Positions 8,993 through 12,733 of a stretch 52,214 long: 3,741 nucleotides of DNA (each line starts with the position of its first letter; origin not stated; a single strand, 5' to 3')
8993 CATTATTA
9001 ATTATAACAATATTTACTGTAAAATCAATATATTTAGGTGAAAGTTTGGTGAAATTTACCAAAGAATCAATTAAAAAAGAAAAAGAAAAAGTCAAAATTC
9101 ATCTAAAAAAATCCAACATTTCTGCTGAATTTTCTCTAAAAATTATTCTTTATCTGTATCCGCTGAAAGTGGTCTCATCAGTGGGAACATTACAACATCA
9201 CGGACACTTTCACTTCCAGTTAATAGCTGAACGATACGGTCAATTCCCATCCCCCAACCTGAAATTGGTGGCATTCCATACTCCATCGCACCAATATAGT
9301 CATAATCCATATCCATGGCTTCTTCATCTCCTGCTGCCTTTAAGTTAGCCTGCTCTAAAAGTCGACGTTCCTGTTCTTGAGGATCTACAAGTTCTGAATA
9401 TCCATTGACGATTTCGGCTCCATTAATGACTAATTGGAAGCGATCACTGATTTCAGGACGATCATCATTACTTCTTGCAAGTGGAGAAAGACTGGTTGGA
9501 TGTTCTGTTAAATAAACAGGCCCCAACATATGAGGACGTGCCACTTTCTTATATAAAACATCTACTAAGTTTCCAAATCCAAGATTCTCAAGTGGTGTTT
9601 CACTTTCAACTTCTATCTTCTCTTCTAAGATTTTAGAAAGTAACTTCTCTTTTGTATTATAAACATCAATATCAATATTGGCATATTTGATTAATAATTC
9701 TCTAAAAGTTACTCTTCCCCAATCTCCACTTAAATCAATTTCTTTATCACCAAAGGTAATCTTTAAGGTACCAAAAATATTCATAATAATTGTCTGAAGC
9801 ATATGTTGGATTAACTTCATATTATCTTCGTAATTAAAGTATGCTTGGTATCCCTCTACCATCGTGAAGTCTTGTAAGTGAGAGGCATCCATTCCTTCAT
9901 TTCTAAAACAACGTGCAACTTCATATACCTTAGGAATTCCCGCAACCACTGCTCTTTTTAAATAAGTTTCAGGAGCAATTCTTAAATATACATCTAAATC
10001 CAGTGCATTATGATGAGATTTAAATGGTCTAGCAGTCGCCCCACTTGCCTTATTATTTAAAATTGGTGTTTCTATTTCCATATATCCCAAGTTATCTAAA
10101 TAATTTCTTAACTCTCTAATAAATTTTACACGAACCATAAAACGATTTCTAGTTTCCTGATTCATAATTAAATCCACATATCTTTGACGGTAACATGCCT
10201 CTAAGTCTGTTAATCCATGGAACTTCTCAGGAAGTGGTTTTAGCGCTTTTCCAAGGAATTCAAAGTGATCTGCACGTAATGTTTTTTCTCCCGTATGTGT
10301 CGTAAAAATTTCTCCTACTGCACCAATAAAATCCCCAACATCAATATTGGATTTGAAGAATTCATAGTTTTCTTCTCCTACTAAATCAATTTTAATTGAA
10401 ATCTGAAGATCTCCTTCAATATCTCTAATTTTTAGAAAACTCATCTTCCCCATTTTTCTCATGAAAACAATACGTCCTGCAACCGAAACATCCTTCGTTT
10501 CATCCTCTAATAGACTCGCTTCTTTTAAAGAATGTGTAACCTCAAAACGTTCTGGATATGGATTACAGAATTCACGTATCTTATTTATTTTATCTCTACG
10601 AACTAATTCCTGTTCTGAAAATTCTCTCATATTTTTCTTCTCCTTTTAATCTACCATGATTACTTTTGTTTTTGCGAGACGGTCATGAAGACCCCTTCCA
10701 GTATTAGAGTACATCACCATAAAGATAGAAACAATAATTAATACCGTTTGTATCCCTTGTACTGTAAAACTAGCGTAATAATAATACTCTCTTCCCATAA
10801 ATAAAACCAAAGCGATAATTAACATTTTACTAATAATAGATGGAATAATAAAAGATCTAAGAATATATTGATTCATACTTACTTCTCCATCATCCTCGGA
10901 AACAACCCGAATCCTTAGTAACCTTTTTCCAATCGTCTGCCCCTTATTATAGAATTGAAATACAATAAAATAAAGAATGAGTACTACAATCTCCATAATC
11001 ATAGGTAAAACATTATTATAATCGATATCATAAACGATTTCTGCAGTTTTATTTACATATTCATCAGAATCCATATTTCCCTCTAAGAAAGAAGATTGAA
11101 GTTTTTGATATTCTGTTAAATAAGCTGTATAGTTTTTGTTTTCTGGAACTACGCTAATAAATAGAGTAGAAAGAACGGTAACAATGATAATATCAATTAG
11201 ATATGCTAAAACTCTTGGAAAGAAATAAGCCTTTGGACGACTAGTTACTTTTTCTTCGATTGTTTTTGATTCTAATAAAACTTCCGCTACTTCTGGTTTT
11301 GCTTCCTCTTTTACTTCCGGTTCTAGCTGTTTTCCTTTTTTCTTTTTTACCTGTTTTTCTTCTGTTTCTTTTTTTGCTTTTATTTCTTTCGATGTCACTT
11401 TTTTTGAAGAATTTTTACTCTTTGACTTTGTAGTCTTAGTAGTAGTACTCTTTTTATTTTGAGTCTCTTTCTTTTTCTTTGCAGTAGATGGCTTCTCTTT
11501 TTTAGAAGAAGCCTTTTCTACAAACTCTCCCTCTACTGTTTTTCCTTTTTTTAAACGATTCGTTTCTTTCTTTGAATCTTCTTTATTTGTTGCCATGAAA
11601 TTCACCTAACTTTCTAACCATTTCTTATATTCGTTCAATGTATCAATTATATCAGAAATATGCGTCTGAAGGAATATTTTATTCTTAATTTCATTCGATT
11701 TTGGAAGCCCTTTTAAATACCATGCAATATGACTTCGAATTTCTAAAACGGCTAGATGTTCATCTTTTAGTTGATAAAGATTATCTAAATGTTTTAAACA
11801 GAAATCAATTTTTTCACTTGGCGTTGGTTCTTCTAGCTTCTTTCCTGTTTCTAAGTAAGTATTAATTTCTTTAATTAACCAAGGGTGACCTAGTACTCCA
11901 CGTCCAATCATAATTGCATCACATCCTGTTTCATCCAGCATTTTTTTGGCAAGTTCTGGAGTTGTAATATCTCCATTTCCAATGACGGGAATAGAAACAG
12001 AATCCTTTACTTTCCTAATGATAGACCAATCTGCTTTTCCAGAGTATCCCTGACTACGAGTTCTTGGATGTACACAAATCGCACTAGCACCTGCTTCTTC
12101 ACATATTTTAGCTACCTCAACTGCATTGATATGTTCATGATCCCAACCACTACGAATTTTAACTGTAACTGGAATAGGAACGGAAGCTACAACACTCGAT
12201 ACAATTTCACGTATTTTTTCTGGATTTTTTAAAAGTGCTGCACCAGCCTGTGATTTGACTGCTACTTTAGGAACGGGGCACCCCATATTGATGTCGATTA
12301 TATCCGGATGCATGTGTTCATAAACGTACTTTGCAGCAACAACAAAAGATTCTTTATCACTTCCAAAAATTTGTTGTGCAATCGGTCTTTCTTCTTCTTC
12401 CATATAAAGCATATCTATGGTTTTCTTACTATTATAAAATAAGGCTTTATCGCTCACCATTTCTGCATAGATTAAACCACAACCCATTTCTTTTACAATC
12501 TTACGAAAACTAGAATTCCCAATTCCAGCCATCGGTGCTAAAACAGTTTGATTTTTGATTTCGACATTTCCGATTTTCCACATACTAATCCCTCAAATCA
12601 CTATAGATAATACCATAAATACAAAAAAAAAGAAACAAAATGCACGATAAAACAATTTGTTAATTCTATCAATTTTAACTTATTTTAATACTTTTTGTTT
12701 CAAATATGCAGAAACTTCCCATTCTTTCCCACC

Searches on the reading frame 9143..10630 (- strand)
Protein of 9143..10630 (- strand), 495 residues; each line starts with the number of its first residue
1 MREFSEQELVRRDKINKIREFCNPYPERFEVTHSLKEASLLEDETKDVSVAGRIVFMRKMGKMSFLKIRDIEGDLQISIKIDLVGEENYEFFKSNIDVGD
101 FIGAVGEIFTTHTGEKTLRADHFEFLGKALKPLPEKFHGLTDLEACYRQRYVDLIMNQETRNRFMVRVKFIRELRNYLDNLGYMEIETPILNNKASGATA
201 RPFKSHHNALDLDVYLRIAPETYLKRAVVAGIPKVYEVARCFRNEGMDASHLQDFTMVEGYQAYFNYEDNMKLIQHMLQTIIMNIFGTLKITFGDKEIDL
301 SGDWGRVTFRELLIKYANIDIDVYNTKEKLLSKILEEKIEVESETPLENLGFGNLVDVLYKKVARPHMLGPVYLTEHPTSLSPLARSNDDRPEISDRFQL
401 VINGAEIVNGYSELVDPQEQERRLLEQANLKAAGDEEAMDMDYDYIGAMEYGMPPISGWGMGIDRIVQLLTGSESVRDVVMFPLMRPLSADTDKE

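Call 42: search_protein_families(library=ncbifam, proteins=[window:9143-10630:-], max_evalue=0.00001)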
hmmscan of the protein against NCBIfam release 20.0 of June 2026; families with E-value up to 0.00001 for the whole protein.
window:9143-10630:- (495 aa): 18 families
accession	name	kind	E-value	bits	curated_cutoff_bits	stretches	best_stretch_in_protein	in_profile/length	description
NF001756.1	PRK00484.1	subfamily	1.6e-176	587.8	468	1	6-487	2-487/488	lysine--tRNA ligase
TIGR00499.1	lysS_bact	equivalog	2.7e-159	531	427.6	1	5-487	3-494/496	lysine--tRNA ligase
NF002821.0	PRK02983.1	equivalog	5.7e-145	484.9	742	1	3-487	617-1100/1102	bifunctional lysylphosphatidylglycerol synthetase/lysine--tRNA ligase LysX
NF009101.0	PRK12445.1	subfamily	7.6e-135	450.3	1026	1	13-487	24-503/505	lysine--tRNA ligase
TIGR00462.1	genX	equivalog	2.8e-58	197.8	286.9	1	167-482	4-304/304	EF-P lysine aminoacylase EpmA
NF006828.0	PRK09350.1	equivalog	2e-51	175.2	264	1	162-485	14-323/325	elongation factor P--(R)-beta-lysine ligase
NF003483.0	PRK05159.1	equivalog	5.5e-46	157.3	353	1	42-483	14-430/438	aspartate--tRNA(Asn) ligase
TIGR00459.1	aspS_bact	equivalog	8.5e-41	140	373.85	2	43-323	14-288/586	aspartate--tRNA ligase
TIGR00458.1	aspS_nondisc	equivalog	3e-40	138.5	368.4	1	42-484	9-421/428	aspartate--tRNA(Asn) ligase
NF001750.0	PRK00476.1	equivalog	9e-40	136.5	443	2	42-288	15-268/590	aspartate--tRNA ligase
NF003037.0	PRK03932.1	equivalog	6.5e-29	101.2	414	1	42-485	13-445/451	asparagine--tRNA ligase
TIGR00457.1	asnS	equivalog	1.6e-28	99.7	342.6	1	44-484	15-448/455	asparagine--tRNA ligase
NF009460.0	PRK12820.1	equivalog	6.8e-22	77.4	1379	2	148-277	158-286/723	bifunctional aspartyl-tRNA synthetase/aspartyl/glutamyl-tRNA amidotransferase subunit C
NF005052.0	PRK06462.1-1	equivalog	3.9e-09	36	368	1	154-484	39-345/353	asparagine synthetase A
NF005054.0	PRK06462.1-4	equivalog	3e-08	33.1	309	0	155-291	16-161/318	asparagine synthetase A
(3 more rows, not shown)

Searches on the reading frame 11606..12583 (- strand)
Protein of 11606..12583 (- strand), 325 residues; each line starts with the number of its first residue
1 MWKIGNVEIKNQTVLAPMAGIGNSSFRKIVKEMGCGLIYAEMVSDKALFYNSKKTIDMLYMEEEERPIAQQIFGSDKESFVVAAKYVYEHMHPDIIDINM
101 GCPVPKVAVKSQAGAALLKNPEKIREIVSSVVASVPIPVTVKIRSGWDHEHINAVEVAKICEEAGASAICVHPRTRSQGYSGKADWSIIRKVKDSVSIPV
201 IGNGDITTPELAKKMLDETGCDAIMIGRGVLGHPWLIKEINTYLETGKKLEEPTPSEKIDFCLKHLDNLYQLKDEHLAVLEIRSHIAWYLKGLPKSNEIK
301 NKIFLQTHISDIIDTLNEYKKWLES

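Call 42: search_protein_families(library=ncbifam, proteins=[window:11606-12583:-], max_evalue=0.00001)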
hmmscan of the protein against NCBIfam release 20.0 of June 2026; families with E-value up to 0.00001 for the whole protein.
window:11606-12583:- (325 aa): 17 families
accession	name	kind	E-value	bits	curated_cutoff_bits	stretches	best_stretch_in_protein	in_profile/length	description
TIGR00737.1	nifR3_yhdG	equivalog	1.4e-122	408.9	293.3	1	4-321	1-316/319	tRNA dihydrouridine synthase DusB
NF008774.0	PRK11815.1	equivalog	1.2e-36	126.4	269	1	10-303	12-307/337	tRNA dihydrouridine(20/20a) synthase DusA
NF007838.0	PRK10550.1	equivalog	1.6e-33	116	395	1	96-240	92-237/312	tRNA dihydrouridine(16) synthase DusC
TIGR00742.1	yjbN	subfamily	2.9e-27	95.9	397.2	1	14-260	4-255/318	tRNA dihydrouridine(20/20a) synthase DusA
NF005574.0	PRK07259.1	equivalog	1.1e-16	60.6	269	1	35-170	66-190/304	dihydroorotate dehydrogenase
TIGR01037.2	pyrD_sub1_fam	subfamily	1.6e-15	56.9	270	1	30-171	57-188/300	dihydroorotate dehydrogenase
TIGR00736.1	nifR3_rel_arch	hypoth_equivalog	1.2e-11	44.7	218.7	1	91-231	91-224/231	MJ0144 family RNA dihydrouridine synthase-like protein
NF010112.0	PRK13585.1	equivalog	1.6e-08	34.5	243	1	114-230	104-224/241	1-(5-phosphoribosyl)-5-[(5-phosphoribosylamino)methylideneamino]imidazole-4-carboxamide isomerase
TIGR00735.1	hisF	equivalog_domain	4.4e-08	32.7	294.55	1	140-245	143-247/254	imidazole glycerol phosphate synthase subunit HisF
NF041011.1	dihydoor_dh_Arch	equivalog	5.8e-08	32.2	330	1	61-170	81-175/289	dihydroorotate dehydrogenase PyrD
NF045592.1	bili_reduct_N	equivalog_domain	1.3e-07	31.1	425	0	187-239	277-329/363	bilirubin reductase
TIGR03997.1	mycofact_OYE_2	equivalog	1.6e-07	30.2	793.15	1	188-241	275-328/645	mycofactocin system FadH/OYE family oxidoreductase 2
NF045599.1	bili_reduct_long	exception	3.1e-07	29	750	1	187-239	278-330/641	bilirubin reductase, long form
NF006183.0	PRK08318.1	equivalog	9.7e-07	27.9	335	1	35-170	70-198/422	NAD-dependent dihydropyrimidine dehydrogenase subunit PreA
NF003215.0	PRK04180.1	equivalog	1.7e-06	27.7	395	0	153-224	30-105/298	pyridoxal 5'-phosphate synthase lyase subunit PdxS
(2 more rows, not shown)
